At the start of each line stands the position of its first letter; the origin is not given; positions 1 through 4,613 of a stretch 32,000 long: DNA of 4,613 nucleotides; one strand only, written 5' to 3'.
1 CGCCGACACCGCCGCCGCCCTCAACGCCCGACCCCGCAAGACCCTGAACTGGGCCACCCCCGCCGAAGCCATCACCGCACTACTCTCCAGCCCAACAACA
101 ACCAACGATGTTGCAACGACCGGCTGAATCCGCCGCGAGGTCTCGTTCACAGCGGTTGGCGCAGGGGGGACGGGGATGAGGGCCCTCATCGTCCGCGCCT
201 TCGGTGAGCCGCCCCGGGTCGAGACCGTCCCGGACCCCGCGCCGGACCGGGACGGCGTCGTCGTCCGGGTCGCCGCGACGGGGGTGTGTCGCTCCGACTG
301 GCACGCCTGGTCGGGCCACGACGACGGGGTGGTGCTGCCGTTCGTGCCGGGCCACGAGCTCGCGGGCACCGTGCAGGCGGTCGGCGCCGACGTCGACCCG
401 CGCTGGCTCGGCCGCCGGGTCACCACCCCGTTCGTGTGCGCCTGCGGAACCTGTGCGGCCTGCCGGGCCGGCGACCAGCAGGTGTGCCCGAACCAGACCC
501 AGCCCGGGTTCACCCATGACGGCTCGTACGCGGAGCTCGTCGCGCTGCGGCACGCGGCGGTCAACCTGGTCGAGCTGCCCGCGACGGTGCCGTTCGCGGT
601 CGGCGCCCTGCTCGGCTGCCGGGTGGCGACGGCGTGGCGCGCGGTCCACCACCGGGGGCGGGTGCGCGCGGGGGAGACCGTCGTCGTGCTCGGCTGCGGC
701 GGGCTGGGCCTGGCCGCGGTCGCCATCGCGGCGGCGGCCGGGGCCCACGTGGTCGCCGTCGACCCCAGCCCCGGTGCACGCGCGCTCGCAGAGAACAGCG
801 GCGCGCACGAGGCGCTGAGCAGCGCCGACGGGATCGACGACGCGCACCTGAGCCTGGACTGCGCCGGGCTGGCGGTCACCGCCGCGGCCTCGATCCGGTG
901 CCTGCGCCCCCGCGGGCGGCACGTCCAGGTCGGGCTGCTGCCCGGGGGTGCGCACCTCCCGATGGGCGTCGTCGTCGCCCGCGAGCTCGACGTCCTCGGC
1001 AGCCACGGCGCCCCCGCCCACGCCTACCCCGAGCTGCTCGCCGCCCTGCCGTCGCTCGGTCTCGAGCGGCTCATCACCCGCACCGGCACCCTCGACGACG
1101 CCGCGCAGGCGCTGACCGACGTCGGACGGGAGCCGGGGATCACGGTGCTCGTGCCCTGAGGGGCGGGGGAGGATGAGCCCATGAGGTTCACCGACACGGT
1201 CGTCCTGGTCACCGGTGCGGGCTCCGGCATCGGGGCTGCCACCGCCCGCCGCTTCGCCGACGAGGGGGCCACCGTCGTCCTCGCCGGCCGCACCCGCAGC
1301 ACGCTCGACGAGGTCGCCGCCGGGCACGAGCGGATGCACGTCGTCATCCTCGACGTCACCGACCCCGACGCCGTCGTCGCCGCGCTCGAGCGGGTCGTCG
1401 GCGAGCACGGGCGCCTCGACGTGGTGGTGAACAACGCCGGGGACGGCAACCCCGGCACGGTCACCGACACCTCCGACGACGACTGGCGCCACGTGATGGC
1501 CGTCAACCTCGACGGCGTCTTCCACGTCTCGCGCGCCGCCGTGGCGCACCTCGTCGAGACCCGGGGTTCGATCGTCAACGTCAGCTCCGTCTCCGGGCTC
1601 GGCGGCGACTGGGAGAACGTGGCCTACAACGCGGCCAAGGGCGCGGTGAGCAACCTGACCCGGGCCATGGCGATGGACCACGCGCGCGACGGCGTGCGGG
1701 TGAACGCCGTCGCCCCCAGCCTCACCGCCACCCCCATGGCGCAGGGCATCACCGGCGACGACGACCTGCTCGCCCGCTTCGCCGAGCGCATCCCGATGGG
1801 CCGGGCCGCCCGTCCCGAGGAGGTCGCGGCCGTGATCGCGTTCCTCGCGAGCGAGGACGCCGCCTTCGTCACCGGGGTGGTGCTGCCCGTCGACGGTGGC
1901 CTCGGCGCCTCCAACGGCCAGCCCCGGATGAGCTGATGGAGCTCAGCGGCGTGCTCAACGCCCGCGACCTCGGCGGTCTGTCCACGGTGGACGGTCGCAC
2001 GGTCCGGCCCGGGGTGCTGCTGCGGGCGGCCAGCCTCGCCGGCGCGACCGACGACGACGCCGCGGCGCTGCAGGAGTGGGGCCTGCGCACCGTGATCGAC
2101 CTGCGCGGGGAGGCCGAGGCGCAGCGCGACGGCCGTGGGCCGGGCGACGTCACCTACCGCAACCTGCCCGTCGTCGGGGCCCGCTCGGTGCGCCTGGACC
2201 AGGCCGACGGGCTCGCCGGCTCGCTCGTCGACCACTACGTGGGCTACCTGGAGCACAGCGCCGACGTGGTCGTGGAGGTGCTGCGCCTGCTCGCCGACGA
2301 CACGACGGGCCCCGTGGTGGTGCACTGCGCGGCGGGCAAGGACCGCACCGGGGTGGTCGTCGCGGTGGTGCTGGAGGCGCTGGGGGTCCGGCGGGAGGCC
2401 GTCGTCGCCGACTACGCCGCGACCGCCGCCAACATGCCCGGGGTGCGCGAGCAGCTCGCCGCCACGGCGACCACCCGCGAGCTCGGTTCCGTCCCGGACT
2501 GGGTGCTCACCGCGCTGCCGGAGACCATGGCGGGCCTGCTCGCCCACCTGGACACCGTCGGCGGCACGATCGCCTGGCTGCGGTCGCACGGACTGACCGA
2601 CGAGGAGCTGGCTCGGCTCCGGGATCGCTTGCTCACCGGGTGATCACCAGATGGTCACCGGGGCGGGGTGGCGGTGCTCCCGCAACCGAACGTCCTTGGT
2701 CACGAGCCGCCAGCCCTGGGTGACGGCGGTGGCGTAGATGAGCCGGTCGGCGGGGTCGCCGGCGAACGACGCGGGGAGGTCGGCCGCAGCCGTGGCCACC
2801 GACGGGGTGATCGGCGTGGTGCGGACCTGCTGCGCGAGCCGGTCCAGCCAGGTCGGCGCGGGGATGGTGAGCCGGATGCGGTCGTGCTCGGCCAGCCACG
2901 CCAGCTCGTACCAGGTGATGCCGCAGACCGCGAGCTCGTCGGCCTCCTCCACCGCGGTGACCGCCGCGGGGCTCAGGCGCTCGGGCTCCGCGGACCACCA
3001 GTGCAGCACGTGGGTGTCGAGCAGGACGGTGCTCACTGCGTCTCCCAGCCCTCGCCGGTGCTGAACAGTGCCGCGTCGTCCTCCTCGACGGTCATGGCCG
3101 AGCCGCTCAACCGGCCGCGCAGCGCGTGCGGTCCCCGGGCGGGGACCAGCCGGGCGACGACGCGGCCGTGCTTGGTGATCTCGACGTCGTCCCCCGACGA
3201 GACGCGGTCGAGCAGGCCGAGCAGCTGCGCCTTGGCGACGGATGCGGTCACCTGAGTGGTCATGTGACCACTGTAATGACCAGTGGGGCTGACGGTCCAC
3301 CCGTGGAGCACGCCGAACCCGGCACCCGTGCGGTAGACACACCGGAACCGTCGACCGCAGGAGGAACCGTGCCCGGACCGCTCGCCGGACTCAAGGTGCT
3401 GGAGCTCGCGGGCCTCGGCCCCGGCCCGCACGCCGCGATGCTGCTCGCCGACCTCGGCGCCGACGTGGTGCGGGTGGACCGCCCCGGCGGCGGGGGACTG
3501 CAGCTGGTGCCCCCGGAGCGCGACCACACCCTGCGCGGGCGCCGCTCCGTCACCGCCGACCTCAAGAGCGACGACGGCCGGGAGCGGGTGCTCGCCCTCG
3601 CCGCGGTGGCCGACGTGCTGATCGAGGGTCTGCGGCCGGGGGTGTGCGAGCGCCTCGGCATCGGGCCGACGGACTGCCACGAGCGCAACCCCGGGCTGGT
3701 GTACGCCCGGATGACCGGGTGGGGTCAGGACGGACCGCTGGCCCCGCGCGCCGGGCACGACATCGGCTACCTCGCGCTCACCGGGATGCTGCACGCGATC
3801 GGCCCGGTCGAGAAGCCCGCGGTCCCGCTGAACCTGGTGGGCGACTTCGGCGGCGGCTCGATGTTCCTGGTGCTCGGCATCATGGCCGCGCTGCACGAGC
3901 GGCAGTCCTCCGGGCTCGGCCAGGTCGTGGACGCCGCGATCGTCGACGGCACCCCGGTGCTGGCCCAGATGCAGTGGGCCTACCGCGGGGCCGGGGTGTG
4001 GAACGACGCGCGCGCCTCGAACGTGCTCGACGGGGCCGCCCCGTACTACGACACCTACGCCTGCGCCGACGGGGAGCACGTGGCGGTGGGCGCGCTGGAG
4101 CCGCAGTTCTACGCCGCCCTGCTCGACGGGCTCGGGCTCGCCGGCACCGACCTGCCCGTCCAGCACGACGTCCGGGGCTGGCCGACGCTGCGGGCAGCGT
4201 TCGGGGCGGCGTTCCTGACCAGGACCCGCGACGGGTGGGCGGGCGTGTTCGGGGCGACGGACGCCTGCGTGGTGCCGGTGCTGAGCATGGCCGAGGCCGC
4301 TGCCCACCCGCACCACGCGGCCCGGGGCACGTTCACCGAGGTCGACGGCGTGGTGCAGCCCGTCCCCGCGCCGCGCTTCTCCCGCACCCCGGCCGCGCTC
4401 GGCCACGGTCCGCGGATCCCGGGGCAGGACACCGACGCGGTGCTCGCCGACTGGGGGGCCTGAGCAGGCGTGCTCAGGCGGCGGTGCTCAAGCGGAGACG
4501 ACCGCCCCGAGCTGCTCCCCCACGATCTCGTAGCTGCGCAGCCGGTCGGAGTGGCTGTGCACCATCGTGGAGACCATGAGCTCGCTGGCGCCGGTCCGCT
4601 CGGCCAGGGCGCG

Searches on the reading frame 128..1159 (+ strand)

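Call 44: search_protein_families(library=pfam, proteins=[window:128-1159:+], max_evalue=0.001)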
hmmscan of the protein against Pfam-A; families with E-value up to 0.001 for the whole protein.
window:128-1159:+ (343 aa): 4 families
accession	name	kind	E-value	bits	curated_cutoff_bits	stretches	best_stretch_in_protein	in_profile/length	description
PF08240.17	ADH_N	-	8.1e-25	87.5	23.5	1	42-149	3-101/104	Alcohol dehydrogenase GroES-like domain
PF00107.32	ADH_zinc_N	-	7.1e-21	74.9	31.8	1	192-306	1-126/129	Zinc-binding dehydrogenase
PF16912.11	Glu_dehyd_C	-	6.3e-06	26.3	34.9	1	182-331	31-200/211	Glucose dehydrogenase C-terminus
PF02826.25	2-Hacid_dh_C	-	1.8e-05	24.7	25.1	1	169-234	22-93/178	D-isomer specific 2-hydroxyacid dehydrogenase, NAD binding domain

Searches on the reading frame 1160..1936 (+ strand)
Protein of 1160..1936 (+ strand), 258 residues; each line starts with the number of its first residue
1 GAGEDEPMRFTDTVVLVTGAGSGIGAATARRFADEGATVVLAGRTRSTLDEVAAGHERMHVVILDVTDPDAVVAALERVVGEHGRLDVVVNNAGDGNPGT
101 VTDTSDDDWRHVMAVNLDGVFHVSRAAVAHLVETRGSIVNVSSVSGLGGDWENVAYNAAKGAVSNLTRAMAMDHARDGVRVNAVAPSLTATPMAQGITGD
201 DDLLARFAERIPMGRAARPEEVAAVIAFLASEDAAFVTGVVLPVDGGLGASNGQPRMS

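Call 44: search_protein_families(library=pfam, proteins=[window:1160-1936:+], max_evalue=0.001)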
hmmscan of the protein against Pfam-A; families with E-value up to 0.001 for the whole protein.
window:1160-1936:+ (258 aa): 6 families
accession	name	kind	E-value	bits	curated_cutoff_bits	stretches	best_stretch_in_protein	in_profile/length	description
PF13561.12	adh_short_C2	-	2.7e-68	230.5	27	1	19-248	1-235/236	Enoyl-(Acyl carrier protein) reductase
PF00106.31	adh_short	-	3.8e-55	186.8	26.6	1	14-198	2-191/195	short chain dehydrogenase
PF08659.16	KR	-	1.6e-16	61.2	22.6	1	14-170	2-163/180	KR domain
PF01370.27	Epimerase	-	2.9e-09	37.1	20.9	1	15-210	1-192/240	NAD dependent epimerase/dehydratase family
PF03435.24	Sacchrp_dh_NADP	-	2.9e-05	24.9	25.1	1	15-95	1-78/129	Saccharopine dehydrogenase NADP binding domain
PF13460.12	NAD_binding_10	-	0.00013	22.3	27.2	1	19-114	1-78/184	NAD(P)H-binding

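Call 60: find_encoding_contigs(protein=window:1181-1936:+, flank=10000, max_places=3)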
Protein window:1181-1936:+ (251 aa): 1 contig read that carries it; 1 place shown.
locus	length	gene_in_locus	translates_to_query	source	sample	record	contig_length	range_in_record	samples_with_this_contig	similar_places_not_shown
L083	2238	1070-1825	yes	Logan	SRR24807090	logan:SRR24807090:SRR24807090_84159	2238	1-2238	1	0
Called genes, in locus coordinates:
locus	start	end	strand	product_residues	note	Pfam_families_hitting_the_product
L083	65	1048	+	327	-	PF08240:ADH_N, PF02826:2-Hacid_dh_C (weak), PF16912:Glu_dehyd_C (weak), PF00107:ADH_zinc_N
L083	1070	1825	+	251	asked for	PF00106:adh_short, PF01370:Epimerase, PF08659:KR, PF13561:adh_short_C2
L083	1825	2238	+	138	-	?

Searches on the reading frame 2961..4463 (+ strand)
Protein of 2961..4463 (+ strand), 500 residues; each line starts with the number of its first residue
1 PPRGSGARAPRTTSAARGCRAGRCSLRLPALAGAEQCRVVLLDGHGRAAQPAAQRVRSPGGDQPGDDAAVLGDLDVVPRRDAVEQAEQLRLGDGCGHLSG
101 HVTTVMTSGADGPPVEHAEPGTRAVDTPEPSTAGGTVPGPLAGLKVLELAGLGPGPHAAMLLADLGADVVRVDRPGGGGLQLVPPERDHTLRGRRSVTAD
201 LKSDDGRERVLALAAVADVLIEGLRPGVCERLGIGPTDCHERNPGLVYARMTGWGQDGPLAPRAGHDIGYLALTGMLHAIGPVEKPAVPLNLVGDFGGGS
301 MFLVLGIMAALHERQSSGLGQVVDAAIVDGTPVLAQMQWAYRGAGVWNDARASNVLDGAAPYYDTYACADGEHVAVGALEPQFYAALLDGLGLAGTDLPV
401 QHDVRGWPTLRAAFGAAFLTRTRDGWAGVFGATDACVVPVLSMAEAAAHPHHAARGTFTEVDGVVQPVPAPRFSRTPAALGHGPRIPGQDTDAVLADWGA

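Call 44: search_protein_families(library=pfam, proteins=[window:2961-4463:+], max_evalue=0.001)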
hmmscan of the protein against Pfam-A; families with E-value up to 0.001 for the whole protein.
window:2961-4463:+ (500 aa): 1 family
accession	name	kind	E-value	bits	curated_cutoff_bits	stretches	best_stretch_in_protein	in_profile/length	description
PF02515.22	CoA_transf_3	-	6.2e-79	266.2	23.3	1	141-484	1-359/366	CoA-transferase family III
